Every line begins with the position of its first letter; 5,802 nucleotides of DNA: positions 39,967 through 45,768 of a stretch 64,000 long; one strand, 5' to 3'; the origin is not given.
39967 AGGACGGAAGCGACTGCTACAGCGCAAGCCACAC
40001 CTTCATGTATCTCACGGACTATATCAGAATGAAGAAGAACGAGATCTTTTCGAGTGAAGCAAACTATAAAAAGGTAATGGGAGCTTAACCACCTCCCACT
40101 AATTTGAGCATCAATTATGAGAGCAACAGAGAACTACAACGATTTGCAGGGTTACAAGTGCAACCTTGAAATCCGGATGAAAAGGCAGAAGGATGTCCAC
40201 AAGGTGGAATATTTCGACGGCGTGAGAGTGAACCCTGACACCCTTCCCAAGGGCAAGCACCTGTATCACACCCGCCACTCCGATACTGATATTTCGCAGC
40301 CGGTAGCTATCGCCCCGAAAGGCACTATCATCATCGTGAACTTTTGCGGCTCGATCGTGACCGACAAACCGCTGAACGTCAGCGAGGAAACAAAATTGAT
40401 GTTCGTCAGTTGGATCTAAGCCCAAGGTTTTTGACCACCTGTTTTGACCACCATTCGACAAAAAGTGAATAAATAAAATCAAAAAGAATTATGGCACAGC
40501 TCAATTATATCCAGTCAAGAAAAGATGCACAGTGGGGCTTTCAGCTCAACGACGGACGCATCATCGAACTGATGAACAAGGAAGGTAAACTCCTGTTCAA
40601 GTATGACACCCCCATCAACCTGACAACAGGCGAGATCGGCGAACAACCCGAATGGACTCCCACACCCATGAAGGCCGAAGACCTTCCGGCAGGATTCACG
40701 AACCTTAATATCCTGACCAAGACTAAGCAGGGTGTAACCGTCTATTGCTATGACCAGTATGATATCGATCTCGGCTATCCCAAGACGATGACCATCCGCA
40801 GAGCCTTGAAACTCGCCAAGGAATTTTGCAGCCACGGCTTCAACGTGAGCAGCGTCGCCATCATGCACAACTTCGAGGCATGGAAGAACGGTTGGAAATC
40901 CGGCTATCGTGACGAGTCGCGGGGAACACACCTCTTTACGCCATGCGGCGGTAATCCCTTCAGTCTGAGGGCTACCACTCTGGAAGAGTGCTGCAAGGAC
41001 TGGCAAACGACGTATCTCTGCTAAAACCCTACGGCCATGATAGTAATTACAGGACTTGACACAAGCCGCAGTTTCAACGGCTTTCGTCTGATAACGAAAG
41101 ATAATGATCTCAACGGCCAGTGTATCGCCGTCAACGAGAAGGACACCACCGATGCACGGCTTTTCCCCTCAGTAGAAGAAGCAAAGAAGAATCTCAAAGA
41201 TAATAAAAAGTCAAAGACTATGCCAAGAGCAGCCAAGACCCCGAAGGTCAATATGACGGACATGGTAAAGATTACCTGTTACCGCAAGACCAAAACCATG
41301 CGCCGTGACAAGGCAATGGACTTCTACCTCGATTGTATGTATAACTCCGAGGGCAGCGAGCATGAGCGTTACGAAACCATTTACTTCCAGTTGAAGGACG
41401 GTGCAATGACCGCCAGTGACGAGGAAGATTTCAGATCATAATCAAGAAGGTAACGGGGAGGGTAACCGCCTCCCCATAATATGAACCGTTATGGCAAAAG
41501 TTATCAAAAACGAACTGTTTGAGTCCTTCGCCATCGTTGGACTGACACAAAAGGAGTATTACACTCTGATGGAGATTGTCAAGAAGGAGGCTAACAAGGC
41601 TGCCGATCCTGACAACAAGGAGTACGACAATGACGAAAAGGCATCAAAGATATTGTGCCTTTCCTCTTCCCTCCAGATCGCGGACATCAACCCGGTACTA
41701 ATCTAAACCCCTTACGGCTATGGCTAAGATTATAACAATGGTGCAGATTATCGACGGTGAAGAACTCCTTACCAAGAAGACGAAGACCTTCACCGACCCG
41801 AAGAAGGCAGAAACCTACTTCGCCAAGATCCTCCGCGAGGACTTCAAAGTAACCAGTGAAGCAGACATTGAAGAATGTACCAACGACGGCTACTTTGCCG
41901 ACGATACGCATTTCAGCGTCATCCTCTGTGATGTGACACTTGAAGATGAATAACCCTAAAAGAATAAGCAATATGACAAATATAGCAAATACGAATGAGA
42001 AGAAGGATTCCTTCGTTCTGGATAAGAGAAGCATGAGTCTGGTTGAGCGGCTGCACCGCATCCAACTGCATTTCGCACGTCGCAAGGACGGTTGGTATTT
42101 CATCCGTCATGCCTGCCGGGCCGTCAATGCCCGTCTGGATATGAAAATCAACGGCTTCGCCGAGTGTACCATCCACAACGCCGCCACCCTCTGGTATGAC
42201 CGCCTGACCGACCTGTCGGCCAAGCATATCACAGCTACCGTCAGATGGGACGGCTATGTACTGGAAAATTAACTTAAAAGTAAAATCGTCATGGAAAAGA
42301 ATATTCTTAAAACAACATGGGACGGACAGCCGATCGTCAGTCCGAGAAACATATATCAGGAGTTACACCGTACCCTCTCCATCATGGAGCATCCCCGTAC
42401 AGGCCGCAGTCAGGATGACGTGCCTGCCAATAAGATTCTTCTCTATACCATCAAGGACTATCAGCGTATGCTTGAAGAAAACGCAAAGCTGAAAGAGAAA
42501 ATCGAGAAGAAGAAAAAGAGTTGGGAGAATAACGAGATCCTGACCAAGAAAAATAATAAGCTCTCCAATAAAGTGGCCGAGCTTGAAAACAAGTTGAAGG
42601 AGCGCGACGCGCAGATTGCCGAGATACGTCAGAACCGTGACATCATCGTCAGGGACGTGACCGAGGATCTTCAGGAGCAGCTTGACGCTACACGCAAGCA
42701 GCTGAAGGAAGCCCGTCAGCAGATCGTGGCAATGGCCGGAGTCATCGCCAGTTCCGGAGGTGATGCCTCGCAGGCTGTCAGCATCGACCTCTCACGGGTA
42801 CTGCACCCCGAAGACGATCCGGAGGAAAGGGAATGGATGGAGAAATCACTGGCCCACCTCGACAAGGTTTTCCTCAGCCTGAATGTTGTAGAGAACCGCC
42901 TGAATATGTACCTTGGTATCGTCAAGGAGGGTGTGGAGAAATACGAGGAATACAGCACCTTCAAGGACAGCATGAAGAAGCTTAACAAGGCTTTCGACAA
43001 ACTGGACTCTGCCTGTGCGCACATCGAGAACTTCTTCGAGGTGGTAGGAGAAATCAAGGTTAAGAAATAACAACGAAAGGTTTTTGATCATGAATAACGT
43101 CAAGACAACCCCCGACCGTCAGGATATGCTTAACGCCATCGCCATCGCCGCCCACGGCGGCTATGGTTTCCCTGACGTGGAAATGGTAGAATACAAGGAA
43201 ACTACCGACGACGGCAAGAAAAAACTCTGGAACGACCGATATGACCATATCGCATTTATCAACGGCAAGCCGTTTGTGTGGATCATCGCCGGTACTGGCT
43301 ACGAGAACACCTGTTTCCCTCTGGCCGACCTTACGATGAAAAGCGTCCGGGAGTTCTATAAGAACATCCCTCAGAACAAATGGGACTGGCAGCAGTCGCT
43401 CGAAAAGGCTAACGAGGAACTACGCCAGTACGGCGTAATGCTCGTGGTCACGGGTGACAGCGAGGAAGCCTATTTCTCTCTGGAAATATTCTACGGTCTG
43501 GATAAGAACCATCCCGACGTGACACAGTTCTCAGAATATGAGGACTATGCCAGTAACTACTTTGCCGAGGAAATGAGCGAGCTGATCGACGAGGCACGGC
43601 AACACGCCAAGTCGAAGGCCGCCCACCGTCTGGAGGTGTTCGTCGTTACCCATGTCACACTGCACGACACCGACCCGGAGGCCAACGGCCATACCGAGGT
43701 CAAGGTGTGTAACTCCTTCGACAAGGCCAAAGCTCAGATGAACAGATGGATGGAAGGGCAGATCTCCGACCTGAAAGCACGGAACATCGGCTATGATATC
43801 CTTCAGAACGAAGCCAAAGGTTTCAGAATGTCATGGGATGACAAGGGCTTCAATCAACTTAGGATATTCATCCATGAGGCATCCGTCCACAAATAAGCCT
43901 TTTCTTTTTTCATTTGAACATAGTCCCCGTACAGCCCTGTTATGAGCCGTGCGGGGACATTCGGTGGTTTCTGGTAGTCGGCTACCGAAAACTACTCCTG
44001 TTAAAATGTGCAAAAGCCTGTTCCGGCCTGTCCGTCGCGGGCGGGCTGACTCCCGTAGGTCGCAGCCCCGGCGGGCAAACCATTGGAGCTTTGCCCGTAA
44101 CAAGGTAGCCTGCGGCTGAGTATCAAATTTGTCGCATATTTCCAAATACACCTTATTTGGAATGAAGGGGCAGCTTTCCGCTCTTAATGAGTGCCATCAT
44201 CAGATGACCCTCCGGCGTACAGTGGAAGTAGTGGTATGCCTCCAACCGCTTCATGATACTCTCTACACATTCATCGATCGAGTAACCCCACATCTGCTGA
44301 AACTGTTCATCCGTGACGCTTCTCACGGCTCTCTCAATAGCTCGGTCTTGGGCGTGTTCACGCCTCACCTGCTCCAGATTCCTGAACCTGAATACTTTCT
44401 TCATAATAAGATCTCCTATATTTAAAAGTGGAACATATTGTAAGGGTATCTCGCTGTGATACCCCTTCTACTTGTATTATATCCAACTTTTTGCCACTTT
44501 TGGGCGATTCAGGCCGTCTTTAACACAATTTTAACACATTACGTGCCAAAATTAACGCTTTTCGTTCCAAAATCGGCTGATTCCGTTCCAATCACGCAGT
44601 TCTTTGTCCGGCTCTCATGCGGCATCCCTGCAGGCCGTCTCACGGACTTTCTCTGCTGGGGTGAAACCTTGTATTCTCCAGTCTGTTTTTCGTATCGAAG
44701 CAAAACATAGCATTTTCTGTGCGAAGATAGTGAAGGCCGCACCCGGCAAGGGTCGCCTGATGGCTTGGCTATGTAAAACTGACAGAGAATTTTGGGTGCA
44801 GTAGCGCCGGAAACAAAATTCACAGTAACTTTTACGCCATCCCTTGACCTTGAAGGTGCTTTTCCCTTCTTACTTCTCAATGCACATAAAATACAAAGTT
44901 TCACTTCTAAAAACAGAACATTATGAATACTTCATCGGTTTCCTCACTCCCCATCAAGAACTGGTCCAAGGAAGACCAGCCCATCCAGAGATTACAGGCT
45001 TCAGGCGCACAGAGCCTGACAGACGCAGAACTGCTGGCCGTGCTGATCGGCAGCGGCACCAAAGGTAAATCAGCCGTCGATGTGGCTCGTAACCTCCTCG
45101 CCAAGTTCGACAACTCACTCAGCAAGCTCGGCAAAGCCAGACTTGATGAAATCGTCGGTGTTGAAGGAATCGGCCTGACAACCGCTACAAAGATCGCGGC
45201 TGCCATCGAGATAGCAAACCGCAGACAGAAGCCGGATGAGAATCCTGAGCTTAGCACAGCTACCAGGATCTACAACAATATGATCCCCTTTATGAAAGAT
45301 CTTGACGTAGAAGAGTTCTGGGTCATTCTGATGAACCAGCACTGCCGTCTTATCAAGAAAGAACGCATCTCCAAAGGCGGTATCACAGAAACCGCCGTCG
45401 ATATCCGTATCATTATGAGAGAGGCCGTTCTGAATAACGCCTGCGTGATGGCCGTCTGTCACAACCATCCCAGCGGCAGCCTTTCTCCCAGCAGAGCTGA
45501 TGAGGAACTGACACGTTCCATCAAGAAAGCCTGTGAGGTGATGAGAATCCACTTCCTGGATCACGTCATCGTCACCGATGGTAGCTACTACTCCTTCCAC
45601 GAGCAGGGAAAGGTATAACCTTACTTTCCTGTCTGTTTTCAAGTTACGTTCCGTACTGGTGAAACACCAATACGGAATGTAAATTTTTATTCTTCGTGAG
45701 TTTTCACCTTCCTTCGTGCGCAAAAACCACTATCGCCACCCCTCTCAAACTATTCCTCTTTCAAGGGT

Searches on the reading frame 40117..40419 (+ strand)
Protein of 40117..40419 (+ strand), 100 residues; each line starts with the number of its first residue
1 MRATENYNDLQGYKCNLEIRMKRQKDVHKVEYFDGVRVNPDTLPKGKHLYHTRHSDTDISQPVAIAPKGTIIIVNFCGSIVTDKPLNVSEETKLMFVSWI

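Call 33: search_protein_families(library=pfam, proteins=[window:40117-40419:+], max_evalue=0.01)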
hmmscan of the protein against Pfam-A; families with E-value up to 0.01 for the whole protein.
window:40117-40419:+ (100 aa): 1 family
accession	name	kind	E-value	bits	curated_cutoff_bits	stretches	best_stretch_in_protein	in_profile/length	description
PF18843.6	LPD28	-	1.6e-13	50.6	27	1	31-95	15-76/97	Large polyvalent protein associated domain 28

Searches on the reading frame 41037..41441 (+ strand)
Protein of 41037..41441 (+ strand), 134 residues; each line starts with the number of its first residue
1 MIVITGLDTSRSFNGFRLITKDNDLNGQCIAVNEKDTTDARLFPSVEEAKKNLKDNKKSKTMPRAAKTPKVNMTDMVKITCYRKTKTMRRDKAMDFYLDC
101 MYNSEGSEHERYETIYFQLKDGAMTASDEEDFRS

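Call 33: search_protein_families(library=pfam, proteins=[window:41037-41441:+], max_evalue=0.01)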
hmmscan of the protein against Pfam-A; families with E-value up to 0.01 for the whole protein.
window:41037-41441:+ (134 aa): 1 family
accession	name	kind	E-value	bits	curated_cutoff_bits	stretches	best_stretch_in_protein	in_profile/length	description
PF12115.13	Salp15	-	0.0048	17.7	27.8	1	48-125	16-92/111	Salivary protein of 15kDa inhibits CD4+ T cell activation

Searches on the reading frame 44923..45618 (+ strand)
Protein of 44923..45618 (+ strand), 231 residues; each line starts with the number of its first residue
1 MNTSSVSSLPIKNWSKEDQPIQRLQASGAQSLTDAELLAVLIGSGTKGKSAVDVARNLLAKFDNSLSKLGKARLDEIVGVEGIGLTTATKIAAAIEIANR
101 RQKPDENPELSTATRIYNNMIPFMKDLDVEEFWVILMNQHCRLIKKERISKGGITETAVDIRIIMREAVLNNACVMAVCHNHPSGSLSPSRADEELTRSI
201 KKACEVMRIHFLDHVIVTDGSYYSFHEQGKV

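Call 33: search_protein_families(library=pfam, proteins=[window:44923-45618:+], max_evalue=0.01)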
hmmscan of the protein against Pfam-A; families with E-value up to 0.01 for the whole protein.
window:44923-45618:+ (231 aa): 3 families
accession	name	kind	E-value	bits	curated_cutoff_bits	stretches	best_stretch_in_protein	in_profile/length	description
PF04002.20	RadC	-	1.3e-40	138.6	22.1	1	112-229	3-120/121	RadC-like JAB domain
PF20582.4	UPF0758_N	-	3.1e-24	85.3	27.1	1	11-88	1-76/77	UPF0758 N-terminal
PF12826.13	HHH_2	-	0.00055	20.5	27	1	54-92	15-52/64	Helix-hairpin-helix motif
